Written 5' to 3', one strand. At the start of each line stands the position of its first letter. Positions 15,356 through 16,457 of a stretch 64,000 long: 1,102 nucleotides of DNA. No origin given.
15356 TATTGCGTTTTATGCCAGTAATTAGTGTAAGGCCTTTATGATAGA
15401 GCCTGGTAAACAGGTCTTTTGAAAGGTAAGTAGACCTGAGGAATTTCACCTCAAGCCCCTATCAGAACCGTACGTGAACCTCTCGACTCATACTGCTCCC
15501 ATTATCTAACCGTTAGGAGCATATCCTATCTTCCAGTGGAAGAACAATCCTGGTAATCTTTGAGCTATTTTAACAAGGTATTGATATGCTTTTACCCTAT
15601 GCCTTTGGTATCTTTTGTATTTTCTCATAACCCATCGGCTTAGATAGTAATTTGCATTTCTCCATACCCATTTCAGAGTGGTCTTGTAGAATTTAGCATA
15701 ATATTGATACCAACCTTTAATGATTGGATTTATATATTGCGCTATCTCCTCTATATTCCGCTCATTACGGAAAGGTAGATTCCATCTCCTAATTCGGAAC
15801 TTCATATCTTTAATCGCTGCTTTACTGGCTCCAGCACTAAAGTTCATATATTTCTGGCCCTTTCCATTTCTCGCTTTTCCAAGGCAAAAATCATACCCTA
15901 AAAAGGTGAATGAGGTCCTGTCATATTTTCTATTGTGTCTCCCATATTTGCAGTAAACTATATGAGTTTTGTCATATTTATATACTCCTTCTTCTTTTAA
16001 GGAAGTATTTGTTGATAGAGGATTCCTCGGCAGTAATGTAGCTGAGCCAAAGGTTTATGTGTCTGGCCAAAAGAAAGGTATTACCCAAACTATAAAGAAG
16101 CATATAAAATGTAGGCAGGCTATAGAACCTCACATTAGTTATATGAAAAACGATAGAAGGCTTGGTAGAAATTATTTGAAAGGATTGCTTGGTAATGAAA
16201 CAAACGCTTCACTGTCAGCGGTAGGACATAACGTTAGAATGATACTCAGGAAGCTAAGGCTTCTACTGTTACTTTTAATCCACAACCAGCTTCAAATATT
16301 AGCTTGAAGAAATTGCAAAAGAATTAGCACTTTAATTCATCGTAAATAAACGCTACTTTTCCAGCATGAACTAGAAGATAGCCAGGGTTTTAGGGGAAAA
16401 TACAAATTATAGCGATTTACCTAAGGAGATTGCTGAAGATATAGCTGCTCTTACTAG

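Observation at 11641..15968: Two order-swapped group II intron fragments, in different host genes, bracket an intact two-gene cargo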

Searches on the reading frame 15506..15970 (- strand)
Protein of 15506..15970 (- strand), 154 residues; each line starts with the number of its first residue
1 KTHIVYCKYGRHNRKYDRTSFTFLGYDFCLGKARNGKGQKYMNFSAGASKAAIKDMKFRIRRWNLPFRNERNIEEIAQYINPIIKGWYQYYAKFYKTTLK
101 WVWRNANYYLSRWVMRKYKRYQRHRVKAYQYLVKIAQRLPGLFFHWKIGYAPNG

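Call 13: search_protein_families(library=pfam, proteins=[window:15506-15970:-], max_evalue=0.01)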
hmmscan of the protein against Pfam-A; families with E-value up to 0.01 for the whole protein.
window:15506-15970:- (154 aa): 1 family
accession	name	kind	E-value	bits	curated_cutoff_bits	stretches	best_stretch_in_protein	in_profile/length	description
PF08388.16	GIIM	-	8.8e-13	48.5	23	1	53-127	1-76/80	Group II intron, maturase-specific domain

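Call 15: find_homologous_proteins(query=window:15506-15970:-, max_evalue=0.00001)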
Query window:15506-15970:- (154 aa): 8 proteins with E <= 0.00001 among 12 candidates.
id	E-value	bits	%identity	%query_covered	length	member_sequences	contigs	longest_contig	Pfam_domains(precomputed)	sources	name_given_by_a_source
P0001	3.7e-70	253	100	73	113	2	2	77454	PF08388.17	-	-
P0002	8.6e-67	242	66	99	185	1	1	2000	PF00078.33,PF08388.17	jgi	-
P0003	1.2e-63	232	63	99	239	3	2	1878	PF00078.33,PF08388.17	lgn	-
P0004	6.4e-33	132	63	62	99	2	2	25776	PF08388.17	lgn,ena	-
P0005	1.9e-31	127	44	99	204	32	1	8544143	PF00078.33,PF08388.17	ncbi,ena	-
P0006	2.6e-25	107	36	95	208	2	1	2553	PF00078.33,PF08388.17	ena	-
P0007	2.0e-20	91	36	96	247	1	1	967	PF00078.33,PF08388.17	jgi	jgi:hypothetical protein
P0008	2.2e-18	85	38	83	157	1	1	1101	PF08388.17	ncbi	-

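Call 20: search_dna_similar(query=window:15506-15970:-, collection=plasmids, mode=protein, max_rows=25)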
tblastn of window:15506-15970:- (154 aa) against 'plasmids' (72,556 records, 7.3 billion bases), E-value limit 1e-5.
Records with a match: 570; places in all: 930; records where one place covers at least 80% of the query: 522.
Best place of each record, by identity: <60% 570.
By first word of the organism name: Shigella 123; Sinorhizobium 81; Escherichia 76; Rhizobium 38; Bradyrhizobium 31; Streptomyces 27; Acinetobacter 27; Pseudomonas 21; Bacillus 9; Ralstonia 9; and 50 more.
By predicted mobility (MOB-suite, as given by PLSDB): conjugative 231; mobilizable 195; non-mobilizable 144.
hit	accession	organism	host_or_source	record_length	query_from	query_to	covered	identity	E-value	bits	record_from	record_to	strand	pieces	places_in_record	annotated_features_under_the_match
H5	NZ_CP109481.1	Streptomyces sp. NBC_01450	-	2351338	1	154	100%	43.9%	1e-26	110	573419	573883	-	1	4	none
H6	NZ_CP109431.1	Streptosporangium sp. NBC_01495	-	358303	1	154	100%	43.2%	7e-25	105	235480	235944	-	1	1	ltrA: group II intron reverse transcriptase/maturase | IS3 family transposase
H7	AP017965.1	Candidatus Megaera polyxenophila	-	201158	1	154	100%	41.9%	4e-32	126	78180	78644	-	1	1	group II intron reverse transcriptase/maturase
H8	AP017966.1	Candidatus Megaera polyxenophila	-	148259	1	154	100%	41.9%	4e-32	126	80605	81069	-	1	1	group II intron reverse transcriptase/maturase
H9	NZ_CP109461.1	Streptomyces sp. NBC_01454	-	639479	1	154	100%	41.9%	1e-28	116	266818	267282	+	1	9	reverse transcriptase domain-containing protein | IS3 family transposase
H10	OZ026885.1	Candidatus Methylocalor cossyra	-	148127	1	152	99%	42.1%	4e-36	138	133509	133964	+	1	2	Group II intron reverse transcriptase/maturase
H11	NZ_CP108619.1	Streptomyces avidinii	-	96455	1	152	99%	42.1%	2e-28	115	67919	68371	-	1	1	ltrA: group II intron reverse transcriptase/maturase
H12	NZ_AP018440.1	Undibacterium sp. KW1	-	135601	1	154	100%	41.6%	1e-36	139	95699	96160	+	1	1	ltrA: group II intron reverse transcriptase/maturase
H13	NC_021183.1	Clostridium pasteurianum BC1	-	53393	1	154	100%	41.6%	2e-31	125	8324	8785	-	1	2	ltrA: group II intron reverse transcriptase/maturase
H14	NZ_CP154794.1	Rhodococcus aetherivorans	pure culture,soil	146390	1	154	100%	41.3%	6e-26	108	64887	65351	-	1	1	ltrA: group II intron reverse transcriptase/maturase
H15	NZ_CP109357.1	Streptomyces sp. NBC_01562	-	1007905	1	148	96%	42.6%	3e-30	121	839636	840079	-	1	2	record has no annotation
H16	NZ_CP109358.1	Streptomyces sp. NBC_01562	-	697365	1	148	96%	42.6%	1e-29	120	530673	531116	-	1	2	ltrA: group II intron reverse transcriptase/maturase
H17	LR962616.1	Enterococcus faecalis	-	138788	1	154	100%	40.9%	5e-26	109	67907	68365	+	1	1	record has no annotation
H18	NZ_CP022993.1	Paraburkholderia aromaticivorans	-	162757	1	154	100%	40.3%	7e-31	123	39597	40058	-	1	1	ltrA: group II intron reverse transcriptase/maturase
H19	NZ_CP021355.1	Rhodococcus oxybenzonivorans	river sediment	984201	1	147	95%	42.2%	9e-28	114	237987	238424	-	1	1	none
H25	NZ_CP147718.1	Bradyrhizobium sp. 2S1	-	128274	1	154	100%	39.6%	9e-35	134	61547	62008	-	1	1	ltrA: group II intron reverse transcriptase/maturase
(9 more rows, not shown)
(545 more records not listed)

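Call 22: get_annotated_region(hit=H12, flank=3000)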
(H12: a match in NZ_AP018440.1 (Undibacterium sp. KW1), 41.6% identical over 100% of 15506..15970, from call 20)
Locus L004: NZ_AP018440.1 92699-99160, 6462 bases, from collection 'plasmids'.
description: Undibacterium sp. KW1 plasmid pUKW01, complete sequence
organism: Undibacterium sp. KW1 (NCBI taxid 2058624)
taxonomy: Bacteria; Pseudomonadota; Betaproteobacteria; Burkholderiales; Oxalobacteraceae; Undibacterium; Undibacterium sp. KW1
host: -; source: -; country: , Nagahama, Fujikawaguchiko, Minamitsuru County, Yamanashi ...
typing (MOB-suite, as given by PLSDB): non-mobilizable
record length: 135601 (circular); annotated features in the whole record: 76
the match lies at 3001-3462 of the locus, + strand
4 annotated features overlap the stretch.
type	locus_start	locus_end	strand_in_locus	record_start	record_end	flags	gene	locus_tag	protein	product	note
CDS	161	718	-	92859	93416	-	-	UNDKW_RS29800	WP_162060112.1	hypothetical protein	-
CDS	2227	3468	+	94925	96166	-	ltrA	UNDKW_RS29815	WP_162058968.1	group II intron reverse transcriptase/maturase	GO:0000373 - Group II intron splicing [Evidence IEA]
CDS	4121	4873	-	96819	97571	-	-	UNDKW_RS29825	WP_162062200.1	SIMPL domain-containing protein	-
CDS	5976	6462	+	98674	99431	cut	-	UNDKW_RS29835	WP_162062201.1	IS5 family transposase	-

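Call 23: get_annotated_region(hit=H10, flank=3000)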
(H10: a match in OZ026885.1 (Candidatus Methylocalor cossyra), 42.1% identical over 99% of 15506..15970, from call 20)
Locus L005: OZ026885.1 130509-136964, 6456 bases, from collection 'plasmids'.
description: Candidatus Methylocalor cossyra isolate MeCH1-AG genome assembly, plasmid: 2
organism: Candidatus Methylocalor cossyra (NCBI taxid 3108543)
taxonomy: Bacteria; Pseudomonadota; Gammaproteobacteria; Methylococcales; Methylococcaceae; Candidatus Methylocalor; Candidatus Methylocalor cossyra
host: -; source: -; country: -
typing (MOB-suite, as given by PLSDB): non-mobilizable
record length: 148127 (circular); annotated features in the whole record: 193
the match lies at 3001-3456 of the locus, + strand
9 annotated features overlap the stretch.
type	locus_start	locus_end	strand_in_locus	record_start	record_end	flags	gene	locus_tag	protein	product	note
CDS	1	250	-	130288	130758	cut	-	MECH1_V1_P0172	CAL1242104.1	exported protein of unknown function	-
CDS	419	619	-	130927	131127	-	-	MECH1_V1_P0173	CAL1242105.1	protein of unknown function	-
CDS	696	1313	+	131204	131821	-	-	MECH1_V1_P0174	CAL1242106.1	protein of unknown function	-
CDS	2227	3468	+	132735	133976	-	-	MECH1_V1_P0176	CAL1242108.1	Group II intron reverse transcriptase/maturase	-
CDS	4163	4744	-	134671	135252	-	-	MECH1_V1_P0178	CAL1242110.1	exported protein of unknown function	-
CDS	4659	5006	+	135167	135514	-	-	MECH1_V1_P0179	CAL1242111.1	protein of unknown function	-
CDS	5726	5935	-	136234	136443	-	-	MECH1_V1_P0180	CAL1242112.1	protein of unknown function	-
CDS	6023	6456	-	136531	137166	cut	-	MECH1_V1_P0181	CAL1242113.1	putative Micrococcal nuclease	-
CDS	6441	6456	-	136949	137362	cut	-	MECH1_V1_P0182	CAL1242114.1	protein of unknown function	-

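Call 24: get_annotated_region(hit=H7, flank=3000)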
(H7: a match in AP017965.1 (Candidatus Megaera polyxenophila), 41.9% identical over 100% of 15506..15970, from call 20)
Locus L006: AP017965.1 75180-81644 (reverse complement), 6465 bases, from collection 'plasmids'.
description: Candidatus Megaera polyxenophila plasmid pPCS201 DNA, complete sequence, strain: PCS
organism: Candidatus Megaera polyxenophila (NCBI taxid 988779)
taxonomy: Bacteria; Pseudomonadota; Alphaproteobacteria; Rickettsiales; Rickettsiaceae; Candidatus Megaera; Candidatus Megaera polyxenophila
host: -; source: -; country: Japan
typing (MOB-suite, as given by PLSDB): non-mobilizable
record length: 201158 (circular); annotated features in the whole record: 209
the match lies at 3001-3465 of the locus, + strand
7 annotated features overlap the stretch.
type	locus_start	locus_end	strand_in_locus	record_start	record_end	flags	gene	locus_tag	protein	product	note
CDS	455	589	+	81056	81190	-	-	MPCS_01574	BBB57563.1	hypothetical protein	-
CDS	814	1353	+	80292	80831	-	-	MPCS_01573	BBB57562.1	group II intron reverse transcriptase/maturase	-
CDS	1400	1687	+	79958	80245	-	-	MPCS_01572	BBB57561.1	group II intron reverse transcriptase/maturase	-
CDS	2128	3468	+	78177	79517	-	-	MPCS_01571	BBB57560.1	group II intron reverse transcriptase/maturase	-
CDS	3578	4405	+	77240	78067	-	-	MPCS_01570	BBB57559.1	reverse transcriptase, interruption-C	-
CDS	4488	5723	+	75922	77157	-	-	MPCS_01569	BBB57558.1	MFS transporter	-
CDS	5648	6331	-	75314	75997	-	-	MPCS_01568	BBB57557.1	guanosine polyphosphate pyrophosphohydrolase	-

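Call 25: get_annotated_region(hit=H25, flank=3000)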
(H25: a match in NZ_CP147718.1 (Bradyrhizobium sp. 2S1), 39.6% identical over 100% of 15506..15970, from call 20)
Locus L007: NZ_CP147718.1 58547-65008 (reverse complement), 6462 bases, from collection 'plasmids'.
description: Bradyrhizobium sp. 2S1 plasmid pBsp2S1a, complete sequence
organism: Bradyrhizobium sp. 2S1 (NCBI taxid 1404429)
taxonomy: Bacteria; Pseudomonadota; Alphaproteobacteria; Hyphomicrobiales; Nitrobacteraceae; Bradyrhizobium; Bradyrhizobium sp. 2S1
host: -; source: -; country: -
typing (MOB-suite, as given by PLSDB): non-mobilizable
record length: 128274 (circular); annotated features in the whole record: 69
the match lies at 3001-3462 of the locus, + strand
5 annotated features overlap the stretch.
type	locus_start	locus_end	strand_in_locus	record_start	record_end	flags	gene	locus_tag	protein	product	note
CDS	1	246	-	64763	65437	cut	-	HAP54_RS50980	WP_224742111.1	host specificity protein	-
CDS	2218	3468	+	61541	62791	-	ltrA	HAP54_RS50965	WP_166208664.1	group II intron reverse transcriptase/maturase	GO:0000373 - Group II intron splicing [Evidence IEA]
CDS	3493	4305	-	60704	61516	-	istB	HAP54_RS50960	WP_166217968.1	IS21-like element helper ATPase IstB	-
CDS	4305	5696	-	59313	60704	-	istA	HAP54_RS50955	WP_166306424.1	IS21 family transposase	-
CDS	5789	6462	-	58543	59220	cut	-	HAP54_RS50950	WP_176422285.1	fumarylacetoacetate hydrolase family protein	-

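Call 40: find_related_loci(query=A2, collection=genome_contigs, flank=4000)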
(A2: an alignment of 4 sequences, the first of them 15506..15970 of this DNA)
Query A2 (154 aa) in genome_contigs; peptide patterns used: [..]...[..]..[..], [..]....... (x = any residue, [..] = any of these).
78 stretches matched a pattern; 37 encode a relative of the query (tblastn E <= 1e-3); 37 distinct loci.
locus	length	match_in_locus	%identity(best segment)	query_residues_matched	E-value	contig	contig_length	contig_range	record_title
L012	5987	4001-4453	65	1-151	3e-67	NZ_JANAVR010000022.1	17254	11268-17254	Candidatus Cardinium sp. TP LFAMDCML_22, whole genome shotgun sequence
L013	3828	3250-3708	63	1-153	1e-61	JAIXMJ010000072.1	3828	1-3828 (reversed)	MAG: Wolbachia sp. isolate wTex Contig_72, whole genome shotgun sequence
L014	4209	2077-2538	40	1-154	1e-40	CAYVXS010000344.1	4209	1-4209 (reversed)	MAG TPA_asm: uncultured Pirellulales bacterium isolate binchicken_co129_185 genome assembly, contig: NODE_78841_length_4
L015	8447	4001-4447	42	1-149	3e-36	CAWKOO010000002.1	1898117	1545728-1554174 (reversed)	MAG: Nitrospirota bacterium isolate MFD03726.bin.2.99 genome assembly, contig: contig_56649, whole genome shotgun sequen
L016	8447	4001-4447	42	1-149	3e-36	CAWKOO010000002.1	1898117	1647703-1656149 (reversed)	MAG: Nitrospirota bacterium isolate MFD03726.bin.2.99 genome assembly, contig: contig_56649, whole genome shotgun sequen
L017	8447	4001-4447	41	1-149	2e-34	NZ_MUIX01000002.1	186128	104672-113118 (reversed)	Wolbachia endosymbiont of Laodelphax striatellus strain wstri scaffold2, whole genome shotgun sequence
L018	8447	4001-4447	41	1-149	2e-34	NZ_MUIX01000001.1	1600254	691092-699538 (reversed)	Wolbachia endosymbiont of Laodelphax striatellus strain wstri scaffold1, whole genome shotgun sequence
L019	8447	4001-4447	41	1-149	2e-34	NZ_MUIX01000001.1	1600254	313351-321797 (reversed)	Wolbachia endosymbiont of Laodelphax striatellus strain wstri scaffold1, whole genome shotgun sequence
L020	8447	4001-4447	41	1-149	2e-34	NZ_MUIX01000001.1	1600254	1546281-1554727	Wolbachia endosymbiont of Laodelphax striatellus strain wstri scaffold1, whole genome shotgun sequence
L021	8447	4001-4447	41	1-149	2e-34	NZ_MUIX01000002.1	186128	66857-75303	Wolbachia endosymbiont of Laodelphax striatellus strain wstri scaffold2, whole genome shotgun sequence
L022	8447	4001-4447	41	1-149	2e-34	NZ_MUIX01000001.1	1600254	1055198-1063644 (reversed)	Wolbachia endosymbiont of Laodelphax striatellus strain wstri scaffold1, whole genome shotgun sequence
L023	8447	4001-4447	41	1-149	2e-34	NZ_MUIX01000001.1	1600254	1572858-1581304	Wolbachia endosymbiont of Laodelphax striatellus strain wstri scaffold1, whole genome shotgun sequence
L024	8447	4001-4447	41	1-149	2e-34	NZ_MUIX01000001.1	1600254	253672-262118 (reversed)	Wolbachia endosymbiont of Laodelphax striatellus strain wstri scaffold1, whole genome shotgun sequence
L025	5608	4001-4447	37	1-149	4e-34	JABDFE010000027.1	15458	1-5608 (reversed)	MAG: Chlamydiae bacterium isolate BWOrgControl_Nextera33_MAG4 3300020961.a:Ga0206825_1109, whole genome shotgun sequence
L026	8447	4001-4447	40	1-149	2e-33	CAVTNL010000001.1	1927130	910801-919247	MAG: uncultured Nitrospiraceae bacterium isolate MFD04752.bin.2.24 genome assembly, contig: contig_11908, whole genome s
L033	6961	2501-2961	72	1-154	2e-31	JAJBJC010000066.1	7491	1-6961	Candidatus Anadelfobacter sociabilis isolate FL12-VI NODE_828_length_7491_cov_24.429250, whole genome shotgun sequence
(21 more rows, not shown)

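Call 47: search_solved_structures(query=L012:3227-4462:+, max_evalue=0.00001)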
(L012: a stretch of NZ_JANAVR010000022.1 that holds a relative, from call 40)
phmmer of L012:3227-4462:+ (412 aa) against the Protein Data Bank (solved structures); distinct sequences matched with E-value up to 0.00001: 11.
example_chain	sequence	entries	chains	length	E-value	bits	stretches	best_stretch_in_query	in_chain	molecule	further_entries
6ar1_A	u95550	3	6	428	4.3e-46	160.7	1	11-386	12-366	GsI-IIC RT | Trt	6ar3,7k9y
7uim_D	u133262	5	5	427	8.7e-40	140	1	10-366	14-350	Group II intron reverse transcriptase/maturase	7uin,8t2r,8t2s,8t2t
5hhl_A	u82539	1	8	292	6.2e-38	133.9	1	10-262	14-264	Retron-type reverse transcriptase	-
5hhj_A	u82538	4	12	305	1.4e-37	132.7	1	10-262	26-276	Retron-type reverse transcriptase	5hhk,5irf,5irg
5g2x_C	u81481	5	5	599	2.5e-33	118.7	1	9-212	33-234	GROUP II INTRON-ENCODED PROTEIN LTRA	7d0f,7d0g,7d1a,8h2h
6me0_C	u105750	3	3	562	1.6e-29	106.2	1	16-405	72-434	Maturase reverse transcriptase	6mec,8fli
7kft_D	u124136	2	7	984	9.1e-26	93.8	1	49-298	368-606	Cas6-RT-Cas1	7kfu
9d4s_A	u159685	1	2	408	2.6e-12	49.5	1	11-284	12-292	Group II intron-like 4 reverse transcriptase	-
9d5x_A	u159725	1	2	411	2.6e-12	49.5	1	11-284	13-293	Group II intron-like 4 reverse transcriptase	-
9ioa_A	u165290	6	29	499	7e-09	38.2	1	38-287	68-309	RNA-dependent DNA polymerase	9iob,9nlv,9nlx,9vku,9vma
8bgj_A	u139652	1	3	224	8.8e-09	37.8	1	93-260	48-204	RNA-directed DNA polymerase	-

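Call 51: search_solved_structures(query=window:15506-15970:-, max_evalue=1, show_alignments=1)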
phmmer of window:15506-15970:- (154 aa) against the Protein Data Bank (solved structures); distinct sequences matched with E-value up to 1: 0.

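Call 53: search_dna_similar(query=L012:3227-4462:+, collection=plasmids, mode=protein, max_rows=60, rows=spread, max_evalue=1e-20)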
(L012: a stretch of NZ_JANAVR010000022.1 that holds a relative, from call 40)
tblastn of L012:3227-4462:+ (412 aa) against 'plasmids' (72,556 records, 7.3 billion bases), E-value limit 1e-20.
The search stops at 5000 records and this limit was reached: more records match than are counted here, and every count below describes the 5000 best-scoring records only.
Records with a match: at least 5000; places in all: 7698; records where one place covers at least 80% of the query: 4414.
Best place of each record, by identity: 60-80% 18; <60% 4982.
By first word of the organism name: Klebsiella 3278; Escherichia 272; Sinorhizobium 140; Bacillus 133; Shigella 133; Enterobacter 114; Rhizobium 81; Enterococcus 60; Pseudomonas 58; Bradyrhizobium 52; and 129 more.
By predicted mobility (MOB-suite, as given by PLSDB): conjugative 2718; mobilizable 1218; non-mobilizable 1064.
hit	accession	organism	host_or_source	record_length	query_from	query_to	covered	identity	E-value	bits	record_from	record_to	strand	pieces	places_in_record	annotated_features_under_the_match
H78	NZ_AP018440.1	Undibacterium sp. KW1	-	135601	1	407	99%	59.5%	3e-169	532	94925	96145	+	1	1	ltrA: group II intron reverse transcriptase/maturase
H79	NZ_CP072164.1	Rhizobium sp. B21/90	Himalayan blackberry,cell culture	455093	3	408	99%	53.1%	2e-102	454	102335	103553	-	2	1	none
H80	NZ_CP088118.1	Sinorhizobium meliloti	cell culture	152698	3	405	98%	52.2%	1e-140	450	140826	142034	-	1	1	ltrA: group II intron reverse transcriptase/maturase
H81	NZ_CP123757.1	Arsenophonus apicola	Apis mellifera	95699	2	406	98%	49.4%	2e-133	429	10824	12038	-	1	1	ltrA: group II intron reverse transcriptase/maturase | group II intron maturase-specific domain-containing protein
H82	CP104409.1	Shigella sonnei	Homo sapiens,human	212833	3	406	98%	44.8%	7e-92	363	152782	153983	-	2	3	reverse transcriptase | reverse transcriptase domain-containing protein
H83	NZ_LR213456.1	Shigella flexneri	Homo sapiens,feces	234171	27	406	92%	44.8%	2e-102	340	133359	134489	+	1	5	ltrA: group II intron reverse transcriptase/maturase | hypothetical protein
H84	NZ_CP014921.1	Secundilactobacillus paracollinoides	cell culture,brewery environment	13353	15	412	97%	32.3%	7e-48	182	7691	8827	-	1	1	ltrA: group II intron reverse transcriptase/maturase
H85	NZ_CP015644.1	Staphylococcus simulans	sheep,Cell culture,brain tissue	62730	1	412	100%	29.3%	4e-41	162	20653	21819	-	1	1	ltrA: group II intron reverse transcriptase/maturase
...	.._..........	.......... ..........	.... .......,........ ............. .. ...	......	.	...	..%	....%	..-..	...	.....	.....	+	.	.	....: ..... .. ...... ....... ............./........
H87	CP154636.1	Klebsiella pneumoniae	Homo sapiens,Mini-bronchoalveolar lavage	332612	7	396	95%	30.8%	4e-39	156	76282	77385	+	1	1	ltrA: group II intron reverse transcriptase/maturase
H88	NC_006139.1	Desulfotalea psychrophila LSv54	-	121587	7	349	83%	33.9%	1e-46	179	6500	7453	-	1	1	ltrA: group II intron reverse transcriptase/maturase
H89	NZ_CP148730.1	Clostridium perfringens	Homo sapiens,single cell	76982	8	351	83%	33.1%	3e-37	151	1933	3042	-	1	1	ltrA: group II intron reverse transcriptase/maturase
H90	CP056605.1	Escherichia coli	culture,Wastewater influent sample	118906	1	370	90%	30.1%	1e-40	161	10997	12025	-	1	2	ltrA: group II intron reverse transcriptase/maturase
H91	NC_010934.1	Bacillus cereus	-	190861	18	386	90%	30.0%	7e-37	150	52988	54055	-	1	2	ltrA: group II intron reverse transcriptase/maturase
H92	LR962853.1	Enterococcus faecalis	-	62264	7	350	83%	31.5%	3e-36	148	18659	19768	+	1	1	record has no annotation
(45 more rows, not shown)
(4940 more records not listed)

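Call 54: get_annotated_region(hit=H80, flank=2000)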
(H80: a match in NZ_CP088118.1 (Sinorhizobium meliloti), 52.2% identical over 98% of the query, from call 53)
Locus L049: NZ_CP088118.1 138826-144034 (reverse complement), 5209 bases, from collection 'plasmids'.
description: Sinorhizobium meliloti strain RRI128 plasmid pRRI128_5, complete sequence
organism: Sinorhizobium meliloti (NCBI taxid 382)
taxonomy: Bacteria; Pseudomonadota; Alphaproteobacteria; Hyphomicrobiales; Rhizobiaceae; Sinorhizobium; Sinorhizobium meliloti
host: -; source: cell culture; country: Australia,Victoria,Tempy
typing (MOB-suite, as given by PLSDB): conjugative; replicon rep_cluster_590; relaxase MOBQ; mating-pair formation MPF_T
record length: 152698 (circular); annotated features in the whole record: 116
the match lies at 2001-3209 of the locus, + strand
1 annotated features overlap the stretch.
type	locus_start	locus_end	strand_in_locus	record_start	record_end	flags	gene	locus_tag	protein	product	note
CDS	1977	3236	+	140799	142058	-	ltrA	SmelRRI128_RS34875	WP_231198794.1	group II intron reverse transcriptase/maturase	GO:0000373 - Group II intron splicing [Evidence IEA]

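Call 71: search_protein_families(library=ncbifam, proteins=[window:15506-15970:-], max_evalue=0.01)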
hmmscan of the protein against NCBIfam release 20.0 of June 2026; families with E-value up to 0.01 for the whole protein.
window:15506-15970:- (154 aa): 2 families
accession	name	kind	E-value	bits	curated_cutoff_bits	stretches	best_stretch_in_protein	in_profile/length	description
TIGR04416.1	group_II_RT_mat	equivalog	7.2e-15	55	300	1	1-117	248-352/353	group II intron reverse transcriptase/maturase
NF041747.1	Drt3a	equivalog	0.00039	19.8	200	1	1-75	234-308/412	antiviral reverse transcriptase Drt3a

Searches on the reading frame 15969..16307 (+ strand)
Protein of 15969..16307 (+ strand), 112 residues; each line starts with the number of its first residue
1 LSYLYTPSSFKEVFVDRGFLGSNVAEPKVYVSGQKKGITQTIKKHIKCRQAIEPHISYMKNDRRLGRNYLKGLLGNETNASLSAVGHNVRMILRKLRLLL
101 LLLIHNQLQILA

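Call 13: search_protein_families(library=pfam, proteins=[window:15969-16307:+], max_evalue=0.01)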
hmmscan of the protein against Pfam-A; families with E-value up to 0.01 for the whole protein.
window:15969-16307:+ (112 aa): 2 families
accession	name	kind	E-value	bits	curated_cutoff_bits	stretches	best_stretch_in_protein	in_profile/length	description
PF13751.12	DDE_Tnp_1_6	-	0.00019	22.1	25.1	1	38-91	69-123/125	Transposase DDE domain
PF01609.27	DDE_Tnp_1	-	0.0093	16.2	23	0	31-85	132-196/200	Transposase DDE domain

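Call 70: search_protein_families(library=pfam, proteins=[window:15975-16304:+], max_evalue=0.01)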
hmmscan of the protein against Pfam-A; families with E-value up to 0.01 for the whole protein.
seq(110 aa): 2 families
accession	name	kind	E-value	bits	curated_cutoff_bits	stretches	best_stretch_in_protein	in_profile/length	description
PF13751.12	DDE_Tnp_1_6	-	0.00018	22.2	25.1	1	36-89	69-123/125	Transposase DDE domain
PF01609.27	DDE_Tnp_1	-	0.0091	16.2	23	0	29-83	132-196/200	Transposase DDE domain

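Call 71: search_protein_families(library=ncbifam, proteins=[window:15975-16304:+], max_evalue=0.01)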
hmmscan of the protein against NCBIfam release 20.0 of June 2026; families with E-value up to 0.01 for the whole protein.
seq(110 aa): 3 families
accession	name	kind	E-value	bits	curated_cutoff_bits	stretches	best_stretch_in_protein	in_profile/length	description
NF033578.1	transpos_IS5_1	equivalog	1.4e-20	73.9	275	1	7-92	327-418/419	IS5 family transposase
NF033593.1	transpos_ISNCY_1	equivalog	0.0011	17.7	325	1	37-91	389-443/444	ISNCY family transposase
NF033551.1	transpos_IS1182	equivalog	0.0013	17.7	270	1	37-92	431-487/488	IS1182 family transposase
